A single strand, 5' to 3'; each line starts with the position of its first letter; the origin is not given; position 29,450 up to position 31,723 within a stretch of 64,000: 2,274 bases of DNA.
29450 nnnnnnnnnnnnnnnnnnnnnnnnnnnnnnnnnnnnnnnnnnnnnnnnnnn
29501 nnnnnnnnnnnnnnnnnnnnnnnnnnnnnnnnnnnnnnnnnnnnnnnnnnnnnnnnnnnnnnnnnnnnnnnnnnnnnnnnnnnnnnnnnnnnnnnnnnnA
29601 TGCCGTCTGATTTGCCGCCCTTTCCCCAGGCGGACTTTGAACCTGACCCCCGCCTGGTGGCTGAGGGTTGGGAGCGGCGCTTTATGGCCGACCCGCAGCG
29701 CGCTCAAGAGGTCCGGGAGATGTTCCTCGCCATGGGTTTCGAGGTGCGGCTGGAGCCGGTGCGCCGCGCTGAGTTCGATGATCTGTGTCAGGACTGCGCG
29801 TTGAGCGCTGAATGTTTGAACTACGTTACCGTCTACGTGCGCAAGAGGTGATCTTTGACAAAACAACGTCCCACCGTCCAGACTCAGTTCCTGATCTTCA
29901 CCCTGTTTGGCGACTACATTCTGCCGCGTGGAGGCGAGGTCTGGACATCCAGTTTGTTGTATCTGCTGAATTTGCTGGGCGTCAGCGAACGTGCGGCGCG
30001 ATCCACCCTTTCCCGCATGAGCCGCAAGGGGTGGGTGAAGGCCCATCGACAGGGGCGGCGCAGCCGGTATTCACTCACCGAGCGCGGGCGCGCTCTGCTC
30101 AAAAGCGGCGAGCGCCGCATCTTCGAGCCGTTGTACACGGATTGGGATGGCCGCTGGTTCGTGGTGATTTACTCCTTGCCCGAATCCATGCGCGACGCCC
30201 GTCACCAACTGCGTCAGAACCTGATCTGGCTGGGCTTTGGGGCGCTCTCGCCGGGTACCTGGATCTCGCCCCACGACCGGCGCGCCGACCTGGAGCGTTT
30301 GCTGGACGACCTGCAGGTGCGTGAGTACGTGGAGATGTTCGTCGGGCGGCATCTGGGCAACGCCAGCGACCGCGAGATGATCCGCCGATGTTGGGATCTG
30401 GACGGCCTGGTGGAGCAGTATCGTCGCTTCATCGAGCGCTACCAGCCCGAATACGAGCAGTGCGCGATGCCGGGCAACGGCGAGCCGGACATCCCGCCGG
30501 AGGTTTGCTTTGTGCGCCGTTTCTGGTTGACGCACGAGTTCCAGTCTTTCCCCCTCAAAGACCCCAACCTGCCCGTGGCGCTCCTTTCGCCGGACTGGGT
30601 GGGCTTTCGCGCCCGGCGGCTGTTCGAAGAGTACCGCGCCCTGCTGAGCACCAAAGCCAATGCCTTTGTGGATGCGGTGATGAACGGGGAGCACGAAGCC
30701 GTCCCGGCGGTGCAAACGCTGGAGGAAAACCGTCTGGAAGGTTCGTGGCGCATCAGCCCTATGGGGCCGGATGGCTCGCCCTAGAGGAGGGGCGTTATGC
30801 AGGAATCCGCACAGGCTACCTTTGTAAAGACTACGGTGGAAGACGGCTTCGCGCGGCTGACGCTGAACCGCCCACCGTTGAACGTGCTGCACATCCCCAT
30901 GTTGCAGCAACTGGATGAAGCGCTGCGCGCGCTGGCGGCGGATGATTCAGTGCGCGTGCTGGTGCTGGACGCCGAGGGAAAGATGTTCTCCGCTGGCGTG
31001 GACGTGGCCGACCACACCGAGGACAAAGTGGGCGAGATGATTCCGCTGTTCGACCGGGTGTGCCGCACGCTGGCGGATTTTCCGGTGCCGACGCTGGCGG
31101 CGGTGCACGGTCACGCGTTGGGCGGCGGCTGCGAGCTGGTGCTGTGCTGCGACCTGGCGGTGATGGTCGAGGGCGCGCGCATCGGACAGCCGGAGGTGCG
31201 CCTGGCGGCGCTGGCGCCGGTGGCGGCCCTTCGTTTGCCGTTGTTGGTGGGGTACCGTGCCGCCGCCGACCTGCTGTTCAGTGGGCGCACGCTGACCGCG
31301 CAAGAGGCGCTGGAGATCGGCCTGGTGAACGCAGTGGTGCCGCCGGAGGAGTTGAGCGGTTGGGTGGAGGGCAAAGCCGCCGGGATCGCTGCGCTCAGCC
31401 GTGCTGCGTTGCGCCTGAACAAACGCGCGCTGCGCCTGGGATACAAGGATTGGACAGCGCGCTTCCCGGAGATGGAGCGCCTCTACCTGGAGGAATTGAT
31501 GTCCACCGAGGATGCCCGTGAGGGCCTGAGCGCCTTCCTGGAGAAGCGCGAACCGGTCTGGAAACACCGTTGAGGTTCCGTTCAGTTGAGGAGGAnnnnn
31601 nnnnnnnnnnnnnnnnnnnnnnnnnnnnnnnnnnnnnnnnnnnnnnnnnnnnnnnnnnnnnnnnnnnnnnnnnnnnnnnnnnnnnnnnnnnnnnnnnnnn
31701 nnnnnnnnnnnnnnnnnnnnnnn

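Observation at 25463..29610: Four-subunit ATP-dependent BCR-like enzyme with two distinct ATPase subunits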

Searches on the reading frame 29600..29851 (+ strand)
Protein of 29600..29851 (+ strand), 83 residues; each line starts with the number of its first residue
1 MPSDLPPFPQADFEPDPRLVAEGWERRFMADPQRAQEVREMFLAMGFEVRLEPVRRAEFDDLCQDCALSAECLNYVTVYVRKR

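Call 11: search_protein_families(library=pfam, proteins=[window:29600-29851:+], max_evalue=0.001)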
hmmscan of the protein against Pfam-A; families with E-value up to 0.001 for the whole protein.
window:29600-29851:+ (83 aa): 0 families

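Call 68: search_protein_families(library=ncbifam, proteins=[window:29600-29851:+], max_evalue=1e-8)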
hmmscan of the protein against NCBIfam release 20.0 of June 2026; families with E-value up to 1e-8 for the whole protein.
window:29600-29851:+ (83 aa): 0 families
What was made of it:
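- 29600..29851 (+): orf83: conserved small protein of unknown function, overlapping the delta stop codon by 11 nt; candidate accessory component. No Pfam or NCBIfam hit (calls 11, 68).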

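Call 70: find_homologous_proteins(query=window:29600-29851:+, max_evalue=0.001)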
Query window:29600-29851:+ (83 aa): 38 proteins with E <= 0.001 among 38 candidates.
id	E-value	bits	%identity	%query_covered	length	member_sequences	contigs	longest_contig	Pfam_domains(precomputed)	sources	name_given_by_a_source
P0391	3.5e-43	163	93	96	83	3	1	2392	-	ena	-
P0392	6.6e-40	152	84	100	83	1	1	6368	-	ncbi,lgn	-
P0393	1.6e-21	94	54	96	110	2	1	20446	-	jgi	jgi:hypothetical protein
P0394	3.3e-21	93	61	92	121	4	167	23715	-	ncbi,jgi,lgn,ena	ncbi:MAG TPA: hypothetical protein VIS10_06970 [Anaerolineales bacterium]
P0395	1.8e-20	90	52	99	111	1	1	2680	-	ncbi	ncbi:MAG: hypothetical protein ACE5GO_07285 [Anaerolineales bacterium]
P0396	7.3e-20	88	57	92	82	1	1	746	-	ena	-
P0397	1.2e-19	88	52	98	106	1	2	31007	-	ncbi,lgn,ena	-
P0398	2.0e-19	87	51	96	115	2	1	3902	-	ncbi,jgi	-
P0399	2.8e-19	87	53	93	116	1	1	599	-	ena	-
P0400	3.1e-19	86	52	98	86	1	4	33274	-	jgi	jgi:hypothetical protein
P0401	3.7e-19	86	53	90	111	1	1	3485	-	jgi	jgi:hypothetical protein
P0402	1.5e-18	84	53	93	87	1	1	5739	-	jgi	jgi:hypothetical protein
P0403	1.7e-18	84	53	95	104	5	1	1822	-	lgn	-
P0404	1.8e-18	84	58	94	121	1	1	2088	-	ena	-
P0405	5.3e-18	83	49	96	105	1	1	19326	-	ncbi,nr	ncbi:MAG: hypothetical protein GY803_08450 [Chloroflexi bacterium]|nr:hypothetical protein [Chlorofl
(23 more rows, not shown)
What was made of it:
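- Tried and rejected: Homologues are all hypothetical or unnamed (call 70).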

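Call 78: predict_structure(alignment_id=A1)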
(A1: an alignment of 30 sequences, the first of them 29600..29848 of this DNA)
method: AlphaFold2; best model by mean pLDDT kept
length: 83 residues; sequences in the alignment: 30
mean_pLDDT: 72.1   pTM: 0.55
mean pLDDT of the five models: 72.1, 69.5, 67.6, 66.9, 66.7
residues with pLDDT >= 90: 1; 70-90: 49; 50-70: 27; < 50: 6
segments of 3 or more residues with pLDDT < 50: 1-4
pLDDT, mean of each block of 10 residues (from residue 1): 48 65 76 83 88 72 64 78 79
secondary structure, 60 per line:
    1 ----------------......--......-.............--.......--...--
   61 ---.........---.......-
elements in order: H17-22 E25-30 H32-44 E47-53 H64-72 E76-82

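Call 80: fold_search(model_id=the predicted structure, library=pdb)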
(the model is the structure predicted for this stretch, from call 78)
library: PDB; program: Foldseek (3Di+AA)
matches with E <= 10: 160; with E <= 0.001: 0
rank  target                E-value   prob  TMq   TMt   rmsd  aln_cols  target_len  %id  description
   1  5d8h_B                1.1e+00  0.10  0.32  0.17   8.6        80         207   15  CRYSTAL STRUCTURE OF THE BASE OF THE RIBOSOMAL P STALK FROM METHANOCOCCUS JANNASCHII WITH ANTIBIOTIC THIOSTREPTON (released 2016-08-24)
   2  1zav_A                1.2e+00  0.10  0.28  0.15   7.2        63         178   17  Ribosomal Protein L10-L12(NTD) Complex, Space Group P21 (released 2005-07-12)
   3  5gm2_K                1.7e+00  0.03  0.21  0.08  14.1        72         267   18  Crystal structure of methyltransferase TleD complexed with SAH and teleocidin A1 (released 2016-09-28)
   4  3d3s_A                1.8e+00  0.16  0.37  0.22   4.6        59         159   10  Crystal structure of L-2,4-diaminobutyric acid acetyltransferase from Bordetella parapertussis (released 2008-07-15)
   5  2vdw_A                1.8e+00  0.04  0.23  0.08  13.7        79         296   13  Guanosine N7 methyl-transferase sub-complex (D1-D12) of the vaccinia virus mRNA capping enzyme (released 2008-05-13)
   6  8y2z_A                1.9e+00  0.04  0.24  0.09  12.8        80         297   11  MPXV mRNA cap N7 methyltransferase (released 2025-01-29)
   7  7d8u_B                2.2e+00  0.04  0.23  0.09  12.9        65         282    6  Crystal structure of the C-terminal domain of pNP868R from African swine fever virus (released 2020-12-02)
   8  5gm2_R                2.2e+00  0.03  0.20  0.08  15.0        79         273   15  Crystal structure of methyltransferase TleD complexed with SAH and teleocidin A1 (released 2016-09-28)
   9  6rie_O                2.2e+00  0.03  0.21  0.04  14.2        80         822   18  Structure of Vaccinia Virus DNA-dependent RNA polymerase co-transcriptional capping complex (released 2019-12-18)
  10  8shm_MODEL_1_A        2.4e+00  0.47  0.39  0.52   2.8        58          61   16  The solution structure of the mini-protein EHEE_rd2_0005 (released 2024-04-17)
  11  6rfl_O                2.4e+00  0.04  0.24  0.03  14.3        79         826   14  Structure of the complete Vaccinia DNA-dependent RNA polymerase complex (released 2019-12-11)
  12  8tag_A                2.5e+00  0.15  0.31  0.05   4.0        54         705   11  TMEM16F, with Calcium and PIP2, no inhibitor (released 2023-09-06)
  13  3hzn_A                2.5e+00  0.07  0.22  0.11   6.3        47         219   21  Structure of the Salmonella typhimurium nfnB dihydropteridine reductase (released 2009-07-07)
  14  1u8w_A                2.7e+00  0.11  0.37  0.24   4.4        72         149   18  Crystal structure of Arabidopsis thaliana nucleoside diphosphate kinase 1 (released 2004-11-23)
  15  2vu5                  2.7e+00  0.10  0.36  0.24   4.7        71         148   18  Crystal structure of Pndk from Bacillus anthracis (released 2009-03-10)
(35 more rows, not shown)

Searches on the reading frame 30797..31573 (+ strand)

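Call 7: search_protein_families(library=ncbifam, proteins=[window:30797-31573:+], max_evalue=0.00001)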
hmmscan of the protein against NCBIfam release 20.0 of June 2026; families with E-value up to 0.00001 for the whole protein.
window:30797-31573:+ (258 aa): 72 families (the best 25 are shown)
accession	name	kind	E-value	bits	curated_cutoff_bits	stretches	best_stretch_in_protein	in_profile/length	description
TIGR03189.1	dienoyl_CoA_hyt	equivalog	9.8e-55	185.6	292.5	1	17-258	10-251/251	cyclohexa-1,5-dienecarbonyl-CoA hydratase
NF051848.1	EnCoAHydtEchA19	equivalog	6.5e-49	166.8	400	1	21-258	13-258/258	enoyl-CoA hydratase EchA19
NF006008.0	PRK08139.1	equivalog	1.8e-48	165.4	313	1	3-257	6-265/266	enoyl-CoA hydratase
NF005803.0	PRK07658.1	equivalog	3.3e-47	161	313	1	9-257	3-256/257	enoyl-CoA hydratase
NF004517.0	PRK05862.1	equivalog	3.2e-45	154.6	396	1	15-258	11-257/257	enoyl-CoA hydratase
NF007239.0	PRK09674.1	equivalog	7.5e-45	153.4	371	1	12-257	8-256/257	2,3-dehydroadipyl-CoA hydratase PaaF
NF004475.0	PRK05809.1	subfamily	9.4e-45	153.1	394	1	13-257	9-259/260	short-chain-enoyl-CoA hydratase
NF005802.0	PRK07657.1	equivalog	1.4e-44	152.5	363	1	12-256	8-258/260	enoyl-CoA hydratase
NF006007.0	PRK08138.1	subfamily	5e-44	150.6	355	1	4-257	4-260/261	enoyl-CoA hydratase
NF006566.0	PRK09076.1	subfamily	4.8e-42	144.4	286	1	10-257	7-259/260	enoyl-CoA hydratase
NF004796.0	PRK06144.1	subfamily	1.6e-41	142.5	272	1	3-256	3-260/262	enoyl-CoA hydratase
NF005073.0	PRK06495.1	subfamily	1.4e-40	139.2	296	1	8-258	4-257/257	enoyl-CoA hydratase/isomerase family protein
NF006140.0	PRK08290.1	subfamily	4.9e-40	137.5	280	2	87-212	113-237/292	enoyl-CoA hydratase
NF006100.0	PRK08252.1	subfamily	3.4e-39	134.9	282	1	9-256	4-252/254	crotonase/enoyl-CoA hydratase family protein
NF042430.2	EnCoAhydt_DpgD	equivalog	7.7e-39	133.7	400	1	16-257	5-257/258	enoyl-CoA-hydratase DpgD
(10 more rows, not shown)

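Call 8: search_protein_families(library=pfam, proteins=[window:30797-31573:+], max_evalue=0.00001)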
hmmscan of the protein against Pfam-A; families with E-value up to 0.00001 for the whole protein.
window:30797-31573:+ (258 aa): 2 families
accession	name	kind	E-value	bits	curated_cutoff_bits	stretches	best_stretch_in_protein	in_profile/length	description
PF00378.25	ECH_1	-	7.6e-48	163.5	27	1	15-257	3-250/251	Enoyl-CoA hydratase/isomerase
PF16113.10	ECH_2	-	1.3e-24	87.8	27.2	1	20-186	3-177/335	Enoyl-CoA hydratase/isomerase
